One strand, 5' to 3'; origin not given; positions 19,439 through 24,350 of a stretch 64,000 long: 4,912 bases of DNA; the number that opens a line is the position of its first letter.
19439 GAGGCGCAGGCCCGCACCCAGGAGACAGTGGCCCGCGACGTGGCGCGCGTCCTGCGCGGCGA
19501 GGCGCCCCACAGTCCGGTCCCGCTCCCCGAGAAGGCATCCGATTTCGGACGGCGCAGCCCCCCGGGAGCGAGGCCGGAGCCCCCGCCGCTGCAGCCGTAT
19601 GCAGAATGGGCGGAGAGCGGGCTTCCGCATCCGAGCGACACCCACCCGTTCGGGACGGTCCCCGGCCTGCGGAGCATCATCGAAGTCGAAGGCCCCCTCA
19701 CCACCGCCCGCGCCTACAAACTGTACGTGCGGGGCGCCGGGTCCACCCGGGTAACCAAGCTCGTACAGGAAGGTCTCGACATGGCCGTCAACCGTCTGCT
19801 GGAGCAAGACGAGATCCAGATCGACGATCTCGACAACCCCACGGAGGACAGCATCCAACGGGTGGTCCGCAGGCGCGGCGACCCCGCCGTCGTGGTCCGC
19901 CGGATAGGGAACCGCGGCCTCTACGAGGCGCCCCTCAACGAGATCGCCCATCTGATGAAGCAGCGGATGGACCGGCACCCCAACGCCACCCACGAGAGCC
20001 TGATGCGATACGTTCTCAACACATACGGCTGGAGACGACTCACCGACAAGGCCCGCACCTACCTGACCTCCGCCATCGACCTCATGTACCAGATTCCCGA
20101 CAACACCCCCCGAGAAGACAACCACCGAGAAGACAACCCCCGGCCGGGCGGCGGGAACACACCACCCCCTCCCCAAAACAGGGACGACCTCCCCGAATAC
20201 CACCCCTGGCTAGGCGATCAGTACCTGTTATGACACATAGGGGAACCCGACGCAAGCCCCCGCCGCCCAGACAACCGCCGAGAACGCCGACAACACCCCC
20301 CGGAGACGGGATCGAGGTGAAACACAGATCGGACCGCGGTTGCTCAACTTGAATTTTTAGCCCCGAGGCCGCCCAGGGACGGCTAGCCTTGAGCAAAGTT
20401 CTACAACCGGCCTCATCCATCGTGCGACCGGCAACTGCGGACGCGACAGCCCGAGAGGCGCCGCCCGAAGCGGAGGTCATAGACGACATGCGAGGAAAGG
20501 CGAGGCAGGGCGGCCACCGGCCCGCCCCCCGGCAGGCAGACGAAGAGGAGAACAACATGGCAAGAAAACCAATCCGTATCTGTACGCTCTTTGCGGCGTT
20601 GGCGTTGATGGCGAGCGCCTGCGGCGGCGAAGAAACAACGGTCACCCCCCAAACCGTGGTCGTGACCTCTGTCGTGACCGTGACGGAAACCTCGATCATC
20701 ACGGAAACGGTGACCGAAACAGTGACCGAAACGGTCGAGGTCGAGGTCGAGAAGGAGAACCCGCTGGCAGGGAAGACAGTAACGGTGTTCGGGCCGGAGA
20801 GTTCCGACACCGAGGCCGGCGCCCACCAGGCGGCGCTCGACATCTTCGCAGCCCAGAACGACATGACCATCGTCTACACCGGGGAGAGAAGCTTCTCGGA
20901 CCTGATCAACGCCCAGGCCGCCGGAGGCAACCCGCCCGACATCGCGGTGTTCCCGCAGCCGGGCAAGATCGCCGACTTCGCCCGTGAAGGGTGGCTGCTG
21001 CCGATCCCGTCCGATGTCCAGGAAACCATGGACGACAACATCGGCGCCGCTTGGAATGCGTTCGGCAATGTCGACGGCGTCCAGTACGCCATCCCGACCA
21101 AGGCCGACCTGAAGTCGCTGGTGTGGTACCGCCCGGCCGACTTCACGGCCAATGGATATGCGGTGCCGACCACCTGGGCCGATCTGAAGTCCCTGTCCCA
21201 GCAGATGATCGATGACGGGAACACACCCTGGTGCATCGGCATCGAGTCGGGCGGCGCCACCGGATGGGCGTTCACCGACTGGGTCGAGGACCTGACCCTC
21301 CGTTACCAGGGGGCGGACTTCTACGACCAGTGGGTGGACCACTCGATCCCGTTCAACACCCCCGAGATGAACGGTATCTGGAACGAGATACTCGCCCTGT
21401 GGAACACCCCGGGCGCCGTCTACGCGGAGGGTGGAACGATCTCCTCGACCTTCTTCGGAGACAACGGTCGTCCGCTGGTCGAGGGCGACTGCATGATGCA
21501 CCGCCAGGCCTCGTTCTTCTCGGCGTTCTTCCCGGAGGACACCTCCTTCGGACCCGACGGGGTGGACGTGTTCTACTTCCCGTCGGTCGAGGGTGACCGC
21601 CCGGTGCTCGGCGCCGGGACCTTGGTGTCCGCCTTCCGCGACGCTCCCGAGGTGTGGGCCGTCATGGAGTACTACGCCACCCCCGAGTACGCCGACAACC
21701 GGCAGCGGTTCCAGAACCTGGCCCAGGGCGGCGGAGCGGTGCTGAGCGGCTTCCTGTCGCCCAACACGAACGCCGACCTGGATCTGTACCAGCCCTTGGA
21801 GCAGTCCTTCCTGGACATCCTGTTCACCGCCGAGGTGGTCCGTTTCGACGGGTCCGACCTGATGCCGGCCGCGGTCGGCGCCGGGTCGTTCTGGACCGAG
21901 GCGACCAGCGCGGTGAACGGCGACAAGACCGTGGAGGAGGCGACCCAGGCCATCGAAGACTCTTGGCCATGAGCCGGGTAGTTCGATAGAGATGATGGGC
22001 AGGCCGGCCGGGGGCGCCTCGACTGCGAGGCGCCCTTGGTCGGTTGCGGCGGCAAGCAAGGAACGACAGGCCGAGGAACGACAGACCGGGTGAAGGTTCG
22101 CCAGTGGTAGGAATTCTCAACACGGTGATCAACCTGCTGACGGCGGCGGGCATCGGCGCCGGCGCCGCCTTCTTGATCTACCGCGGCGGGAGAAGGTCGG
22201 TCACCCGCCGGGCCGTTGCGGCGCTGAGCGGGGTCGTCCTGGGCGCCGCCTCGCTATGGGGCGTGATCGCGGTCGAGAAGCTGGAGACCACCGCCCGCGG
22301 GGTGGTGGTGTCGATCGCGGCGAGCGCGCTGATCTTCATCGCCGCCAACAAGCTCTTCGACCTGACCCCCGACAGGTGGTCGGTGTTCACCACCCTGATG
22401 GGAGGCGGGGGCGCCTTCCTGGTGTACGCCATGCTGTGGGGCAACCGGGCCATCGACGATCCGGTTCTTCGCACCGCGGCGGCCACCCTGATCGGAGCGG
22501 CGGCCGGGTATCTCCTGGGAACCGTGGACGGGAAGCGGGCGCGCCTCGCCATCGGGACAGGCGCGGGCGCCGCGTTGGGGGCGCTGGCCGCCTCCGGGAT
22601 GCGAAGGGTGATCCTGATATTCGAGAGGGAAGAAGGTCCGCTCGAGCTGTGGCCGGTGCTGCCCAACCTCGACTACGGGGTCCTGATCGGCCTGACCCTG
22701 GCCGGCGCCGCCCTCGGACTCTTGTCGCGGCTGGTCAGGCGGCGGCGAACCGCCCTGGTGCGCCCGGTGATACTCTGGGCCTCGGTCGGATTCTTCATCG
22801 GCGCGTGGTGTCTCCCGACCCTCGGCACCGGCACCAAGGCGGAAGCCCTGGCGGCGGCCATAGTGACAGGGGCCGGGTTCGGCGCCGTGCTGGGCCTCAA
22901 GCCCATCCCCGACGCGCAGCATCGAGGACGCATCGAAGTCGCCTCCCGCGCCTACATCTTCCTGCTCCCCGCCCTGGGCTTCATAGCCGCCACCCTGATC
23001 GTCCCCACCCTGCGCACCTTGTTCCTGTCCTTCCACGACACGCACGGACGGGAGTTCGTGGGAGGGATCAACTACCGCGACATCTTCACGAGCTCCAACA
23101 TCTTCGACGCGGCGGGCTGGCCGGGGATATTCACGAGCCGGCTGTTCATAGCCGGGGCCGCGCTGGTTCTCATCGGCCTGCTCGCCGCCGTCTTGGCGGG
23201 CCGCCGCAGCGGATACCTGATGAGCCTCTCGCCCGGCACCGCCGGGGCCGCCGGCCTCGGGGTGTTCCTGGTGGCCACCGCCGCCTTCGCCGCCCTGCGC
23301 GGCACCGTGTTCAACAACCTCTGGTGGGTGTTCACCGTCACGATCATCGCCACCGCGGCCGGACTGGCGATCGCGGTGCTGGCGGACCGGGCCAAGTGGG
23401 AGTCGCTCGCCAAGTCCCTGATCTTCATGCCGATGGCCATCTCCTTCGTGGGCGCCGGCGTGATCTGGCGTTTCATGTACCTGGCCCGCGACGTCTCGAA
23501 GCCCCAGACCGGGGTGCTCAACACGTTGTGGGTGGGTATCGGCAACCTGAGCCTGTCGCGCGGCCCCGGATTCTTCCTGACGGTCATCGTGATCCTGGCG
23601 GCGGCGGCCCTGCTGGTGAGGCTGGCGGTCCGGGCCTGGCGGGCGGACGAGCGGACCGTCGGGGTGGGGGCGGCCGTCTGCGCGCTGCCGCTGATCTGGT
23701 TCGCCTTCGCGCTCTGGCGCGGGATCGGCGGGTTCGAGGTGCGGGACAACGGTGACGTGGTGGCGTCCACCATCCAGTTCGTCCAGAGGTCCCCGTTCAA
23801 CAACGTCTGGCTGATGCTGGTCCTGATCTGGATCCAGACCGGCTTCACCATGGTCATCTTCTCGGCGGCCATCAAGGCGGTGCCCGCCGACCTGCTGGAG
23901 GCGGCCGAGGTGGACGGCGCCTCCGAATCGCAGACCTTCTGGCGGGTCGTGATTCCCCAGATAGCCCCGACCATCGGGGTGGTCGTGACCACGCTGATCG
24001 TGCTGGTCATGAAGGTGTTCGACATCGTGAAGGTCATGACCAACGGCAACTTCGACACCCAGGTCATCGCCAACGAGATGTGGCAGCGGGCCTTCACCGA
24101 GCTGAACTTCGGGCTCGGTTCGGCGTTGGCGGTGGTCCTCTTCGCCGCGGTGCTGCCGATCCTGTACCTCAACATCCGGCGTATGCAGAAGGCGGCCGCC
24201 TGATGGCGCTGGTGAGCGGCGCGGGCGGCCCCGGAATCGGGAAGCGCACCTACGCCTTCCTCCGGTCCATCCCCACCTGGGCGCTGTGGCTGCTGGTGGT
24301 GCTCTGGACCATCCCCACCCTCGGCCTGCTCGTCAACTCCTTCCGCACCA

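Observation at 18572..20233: Metabolic dehydrogenase fused to a defence-helicase-type winged-helix domain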

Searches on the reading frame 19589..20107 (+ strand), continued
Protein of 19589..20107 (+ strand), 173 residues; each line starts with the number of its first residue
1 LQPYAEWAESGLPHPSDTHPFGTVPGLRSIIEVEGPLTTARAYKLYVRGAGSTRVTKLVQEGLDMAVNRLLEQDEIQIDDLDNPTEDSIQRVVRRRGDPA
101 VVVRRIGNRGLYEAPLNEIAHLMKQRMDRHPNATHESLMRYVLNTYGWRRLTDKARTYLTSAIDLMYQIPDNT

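Call 35: fold_search(model_id=the predicted structure, library=pdb)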
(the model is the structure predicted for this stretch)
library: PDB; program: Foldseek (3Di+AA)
matches with E <= 10: 425; with E <= 0.001: 0
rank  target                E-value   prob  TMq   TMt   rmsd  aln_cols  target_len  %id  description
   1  8a22_Xf               1.1e-01  0.57  0.31  0.27  18.6       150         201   11  Structure of the mitochondrial ribosome from Polytomella magna (released 2022-11-16)
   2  4r29_C                1.6e-01  0.14  0.21  0.18  13.1       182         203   15  Crystal structure of bacterial cysteine methyltransferase effector NleE (released 2014-12-03)
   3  8cli_A                1.7e-01  0.54  0.29  0.10  23.9       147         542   10  TFIIIC TauB-DNA monomer (released 2023-06-21)
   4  5dfn_A                1.8e-01  0.41  0.25  0.26  11.7       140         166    7  Structure of Tetrahymena Telomerase P45 C-terminal domain (released 2015-10-28)
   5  9hlz_LL               2.0e-01  0.13  0.20  0.15  14.2       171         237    9  Translational activators Aep1, Aep2 and Atp25 in complex with mRNA and the yeast mitochondrial ribosome (released 2025-12-17)
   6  4pgh_B                2.3e-01  0.33  0.30  0.16  15.7       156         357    9  Caffeic acid O-methyltransferase from Sorghum bicolor (released 2014-07-02)
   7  5z7b_A                2.5e-01  0.23  0.29  0.26  17.3       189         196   11  Crystal structure of the VanR transcription factor in complex with vanillate (released 2018-08-29)
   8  5z7b_B                2.7e-01  0.25  0.30  0.27  17.6       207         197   11  Crystal structure of the VanR transcription factor in complex with vanillate (released 2018-08-29)
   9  7dg2_C                2.9e-01  0.35  0.29  0.25  12.5       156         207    9  Nse1-Nse3-Nse4 complex (released 2021-05-26)
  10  5u8j_C                2.9e-01  0.28  0.29  0.29  14.7       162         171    9  Crystal structure of a protein of unknown function ECL_02571 involved in membrane biogenesis from Enterobacter cloacae (released 2017-01-18)
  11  8ij1_A                3.2e-01  0.21  0.25  0.06  20.6       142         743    8  Protomer 1 and 2 of the asymmetry trimer of the Cul2-Rbx1-EloBC-FEM1B ubiquitin ligase complex (released 2024-02-28)
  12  9gm7_C                3.2e-01  0.15  0.25  0.12  15.3       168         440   12  MukBEF in a nucleotide-bound state with open neck gate (monomer) (released 2025-03-26)
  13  9efq_J                3.4e-01  0.25  0.25  0.12  22.3       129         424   12  Cryo-EM structure of COP9 signalosome precatalytic state with neddylated cullin-2 (released 2025-12-03)
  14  4o3m_A                3.4e-01  0.20  0.28  0.09  23.8       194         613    9  Ternary complex of Bloom's syndrome helicase (released 2014-03-12)
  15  5x11_E                3.6e-01  0.18  0.27  0.26  18.1       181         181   11  Crystal structure of Bacillus subtilis PadR in complex with operator DNA (released 2017-11-22)
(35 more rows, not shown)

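Call 64: find_encoding_contigs(protein=P0016, flank=5000, max_places=3)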
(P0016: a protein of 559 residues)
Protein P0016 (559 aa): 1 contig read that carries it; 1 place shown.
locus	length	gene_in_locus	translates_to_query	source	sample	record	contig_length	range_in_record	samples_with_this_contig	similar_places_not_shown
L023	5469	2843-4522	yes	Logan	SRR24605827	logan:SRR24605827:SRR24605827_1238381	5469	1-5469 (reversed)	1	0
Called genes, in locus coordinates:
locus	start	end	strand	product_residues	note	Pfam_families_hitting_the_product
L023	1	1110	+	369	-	?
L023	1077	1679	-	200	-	-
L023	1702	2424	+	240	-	PF07355:GRDB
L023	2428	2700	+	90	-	-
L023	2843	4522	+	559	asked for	PF00155:Aminotran_1_2, PF00266:Aminotran_5, PF01053:Cys_Met_Meta_PP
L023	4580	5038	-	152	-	-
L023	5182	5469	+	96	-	?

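Call 65: find_encoding_contigs(protein=P0059, flank=5000, max_places=3)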
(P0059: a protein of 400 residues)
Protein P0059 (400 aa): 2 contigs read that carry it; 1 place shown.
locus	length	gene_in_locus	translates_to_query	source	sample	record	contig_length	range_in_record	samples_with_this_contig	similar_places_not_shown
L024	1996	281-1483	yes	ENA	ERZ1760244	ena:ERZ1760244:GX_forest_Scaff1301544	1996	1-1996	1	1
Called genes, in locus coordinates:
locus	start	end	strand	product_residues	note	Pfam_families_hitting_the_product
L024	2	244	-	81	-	?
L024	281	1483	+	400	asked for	PF13500:AAA_26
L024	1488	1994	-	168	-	?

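Call 69: fold_search(model_id=the predicted structure, library=viral)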
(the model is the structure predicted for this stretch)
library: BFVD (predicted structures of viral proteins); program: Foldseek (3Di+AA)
matches with E <= 10: 840; with E <= 0.001: 0
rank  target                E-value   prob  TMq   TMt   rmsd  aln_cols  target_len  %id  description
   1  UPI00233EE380         3.5e-02  0.92  0.29  0.32  14.2       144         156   10  (no name look-up for this kind of identifier)
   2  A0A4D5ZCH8            3.5e-02  0.63  0.28  0.26  15.6       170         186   11  (no name in the UniProt tables at hand)
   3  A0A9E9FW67            4.5e-02  0.91  0.30  0.40  14.6       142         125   12  (no name in the UniProt tables at hand)
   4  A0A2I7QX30            5.3e-02  0.80  0.37  0.34  11.9       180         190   12  (no name in the UniProt tables at hand)
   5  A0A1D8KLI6            6.3e-02  0.98  0.23  0.51   3.7        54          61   22  Uncharacterized protein [Synechococcus phage S-CAM4]
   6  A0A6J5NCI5            6.7e-02  0.33  0.29  0.27  19.3       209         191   10  Helix-turn-helix domain containing protein [uncultured Caudovirales phage]
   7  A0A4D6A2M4            7.1e-02  0.72  0.29  0.38  14.7       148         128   12  (no name in the UniProt tables at hand)
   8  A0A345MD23            7.1e-02  0.60  0.33  0.32  18.3       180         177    8  (no name in the UniProt tables at hand)
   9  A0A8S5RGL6            7.5e-02  0.57  0.33  0.20  17.8       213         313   10  Uncharacterized protein [virus sp. ct5rm7]
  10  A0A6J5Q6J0            8.4e-02  0.66  0.29  0.39  15.2       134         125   16  Uncharacterized protein [uncultured Caudovirales phage]
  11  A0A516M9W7            8.4e-02  0.28  0.26  0.23  17.5       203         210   12  (no name in the UniProt tables at hand)
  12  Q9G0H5                1.3e-01  0.13  0.18  0.20  17.3       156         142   15  Gp10 [Roseobacter phage SIO1]
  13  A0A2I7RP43            1.5e-01  0.66  0.33  0.44   8.7       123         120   15  (no name in the UniProt tables at hand)
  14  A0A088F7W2            1.6e-01  0.25  0.28  0.23  11.6       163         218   13  (no name in the UniProt tables at hand)
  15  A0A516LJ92            1.8e-01  0.98  0.38  0.43   6.8       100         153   11  (no name in the UniProt tables at hand)
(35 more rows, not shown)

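Call 72: search_protein_families(library=pfam, proteins=[L021:5200-6648:+, P0026, P0029, P0031, P0061, P0090, P0132, P0139, P0147, P0154], max_evalue=0.001)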
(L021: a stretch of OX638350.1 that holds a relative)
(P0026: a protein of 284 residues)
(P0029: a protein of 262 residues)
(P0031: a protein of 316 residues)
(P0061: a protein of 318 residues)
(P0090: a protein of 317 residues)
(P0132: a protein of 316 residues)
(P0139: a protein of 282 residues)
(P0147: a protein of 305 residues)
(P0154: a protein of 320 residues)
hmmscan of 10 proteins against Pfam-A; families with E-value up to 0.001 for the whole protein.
L021:5200-6648:+ (483 aa): 3 families
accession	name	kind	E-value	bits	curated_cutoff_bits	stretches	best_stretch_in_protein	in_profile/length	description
PF00583.31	Acetyltransf_1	-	3.1e-09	37.6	20.7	1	146-207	37-99/116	Acetyltransferase (GNAT) family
PF13508.13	Acetyltransf_7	-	1.3e-07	32.3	27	1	149-220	9-82/84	Acetyltransferase (GNAT) domain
PF13673.13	Acetyltransf_10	-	1e-05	25.9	23.6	1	147-222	35-109/128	Acetyltransferase (GNAT) domain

P0026 (284 aa): 2 families
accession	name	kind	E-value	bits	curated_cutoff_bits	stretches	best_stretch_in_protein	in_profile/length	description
PF12680.13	SnoaL_2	-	7e-08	33.4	27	1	9-78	3-75/102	SnoaL-like domain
PF13577.12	SnoaL_4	-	7.8e-05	23.1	24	1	4-62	10-67/126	SnoaL-like domain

P0029 (262 aa): 1 family
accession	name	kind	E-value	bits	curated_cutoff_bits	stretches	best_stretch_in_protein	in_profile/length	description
PF11784.13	DUF3320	-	5.1e-05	23.6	25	1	124-158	15-49/50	Protein of unknown function (DUF3320)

P0031 (316 aa): 0 families

P0061 (318 aa): 1 family
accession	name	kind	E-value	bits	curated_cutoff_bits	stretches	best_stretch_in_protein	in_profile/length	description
PF13500.12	AAA_26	-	1.4e-05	25.4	27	1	49-114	119-184/198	AAA domain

P0090 (317 aa): 1 family
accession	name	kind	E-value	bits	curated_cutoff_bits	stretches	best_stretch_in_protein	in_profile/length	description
PF11784.13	DUF3320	-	7.7e-05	23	25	0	168-204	8-44/50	Protein of unknown function (DUF3320)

P0132 (316 aa): 2 families
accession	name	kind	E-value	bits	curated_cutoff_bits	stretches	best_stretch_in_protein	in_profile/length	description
PF00903.31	Glyoxalase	-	3.3e-13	50.5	20.6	1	7-124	1-121/121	Glyoxalase/Bleomycin resistance protein/Dioxygenase superfamily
PF13669.12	Glyoxalase_4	-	0.00084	20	27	0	9-66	1-47/109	Glyoxalase/Bleomycin resistance protein/Dioxygenase superfamily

P0139 (282 aa): 1 family
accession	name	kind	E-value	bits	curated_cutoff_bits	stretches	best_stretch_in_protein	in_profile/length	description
PF11784.13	DUF3320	-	0.00019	21.8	25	0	139-172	11-44/50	Protein of unknown function (DUF3320)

P0147 (305 aa): 0 families

P0154 (320 aa): 2 families
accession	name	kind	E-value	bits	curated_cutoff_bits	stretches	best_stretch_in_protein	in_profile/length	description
PF13676.11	TIR_2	-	5.7e-18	66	28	1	3-121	1-122/122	TIR domain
PF08937.16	ThsB_TIR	-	0.00052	20.8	21.2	1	4-85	1-91/100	Thoeris protein ThsB, TIR-like domain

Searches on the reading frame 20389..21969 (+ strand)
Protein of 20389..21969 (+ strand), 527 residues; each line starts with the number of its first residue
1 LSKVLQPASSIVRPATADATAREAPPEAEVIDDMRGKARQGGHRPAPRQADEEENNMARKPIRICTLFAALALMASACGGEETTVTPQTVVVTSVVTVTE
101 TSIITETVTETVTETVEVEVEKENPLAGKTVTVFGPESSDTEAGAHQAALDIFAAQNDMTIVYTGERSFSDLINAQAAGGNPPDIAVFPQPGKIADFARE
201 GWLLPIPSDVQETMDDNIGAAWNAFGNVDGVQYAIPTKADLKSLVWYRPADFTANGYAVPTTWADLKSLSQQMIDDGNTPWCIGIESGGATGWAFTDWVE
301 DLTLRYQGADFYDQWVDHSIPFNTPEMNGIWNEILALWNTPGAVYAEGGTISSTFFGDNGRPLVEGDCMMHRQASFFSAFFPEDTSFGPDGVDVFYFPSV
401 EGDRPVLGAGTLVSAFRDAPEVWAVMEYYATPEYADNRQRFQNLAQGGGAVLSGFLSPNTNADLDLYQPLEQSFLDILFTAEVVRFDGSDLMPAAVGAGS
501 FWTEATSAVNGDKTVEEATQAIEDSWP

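Call 19: search_protein_families(library=pfam, proteins=[window:20389-21969:+], max_evalue=0.001)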
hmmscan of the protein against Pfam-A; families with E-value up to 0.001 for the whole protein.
window:20389-21969:+ (527 aa): 1 family
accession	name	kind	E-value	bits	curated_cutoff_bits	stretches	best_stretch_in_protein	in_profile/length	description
PF01547.30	SBP_bac_1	-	2.8e-21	77.2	26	1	153-435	17-306/307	Bacterial extracellular solute-binding protein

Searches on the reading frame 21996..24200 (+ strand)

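Call 19: search_protein_families(library=pfam, proteins=[window:21996-24200:+], max_evalue=0.001)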
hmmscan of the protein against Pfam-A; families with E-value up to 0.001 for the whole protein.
window:21996-24200:+ (735 aa): 1 family
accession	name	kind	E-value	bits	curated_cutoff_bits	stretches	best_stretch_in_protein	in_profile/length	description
PF00528.27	BPD_transp_1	-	6.9e-16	58.9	26.4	1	547-725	13-176/184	Binding-protein-dependent transport system inner membrane component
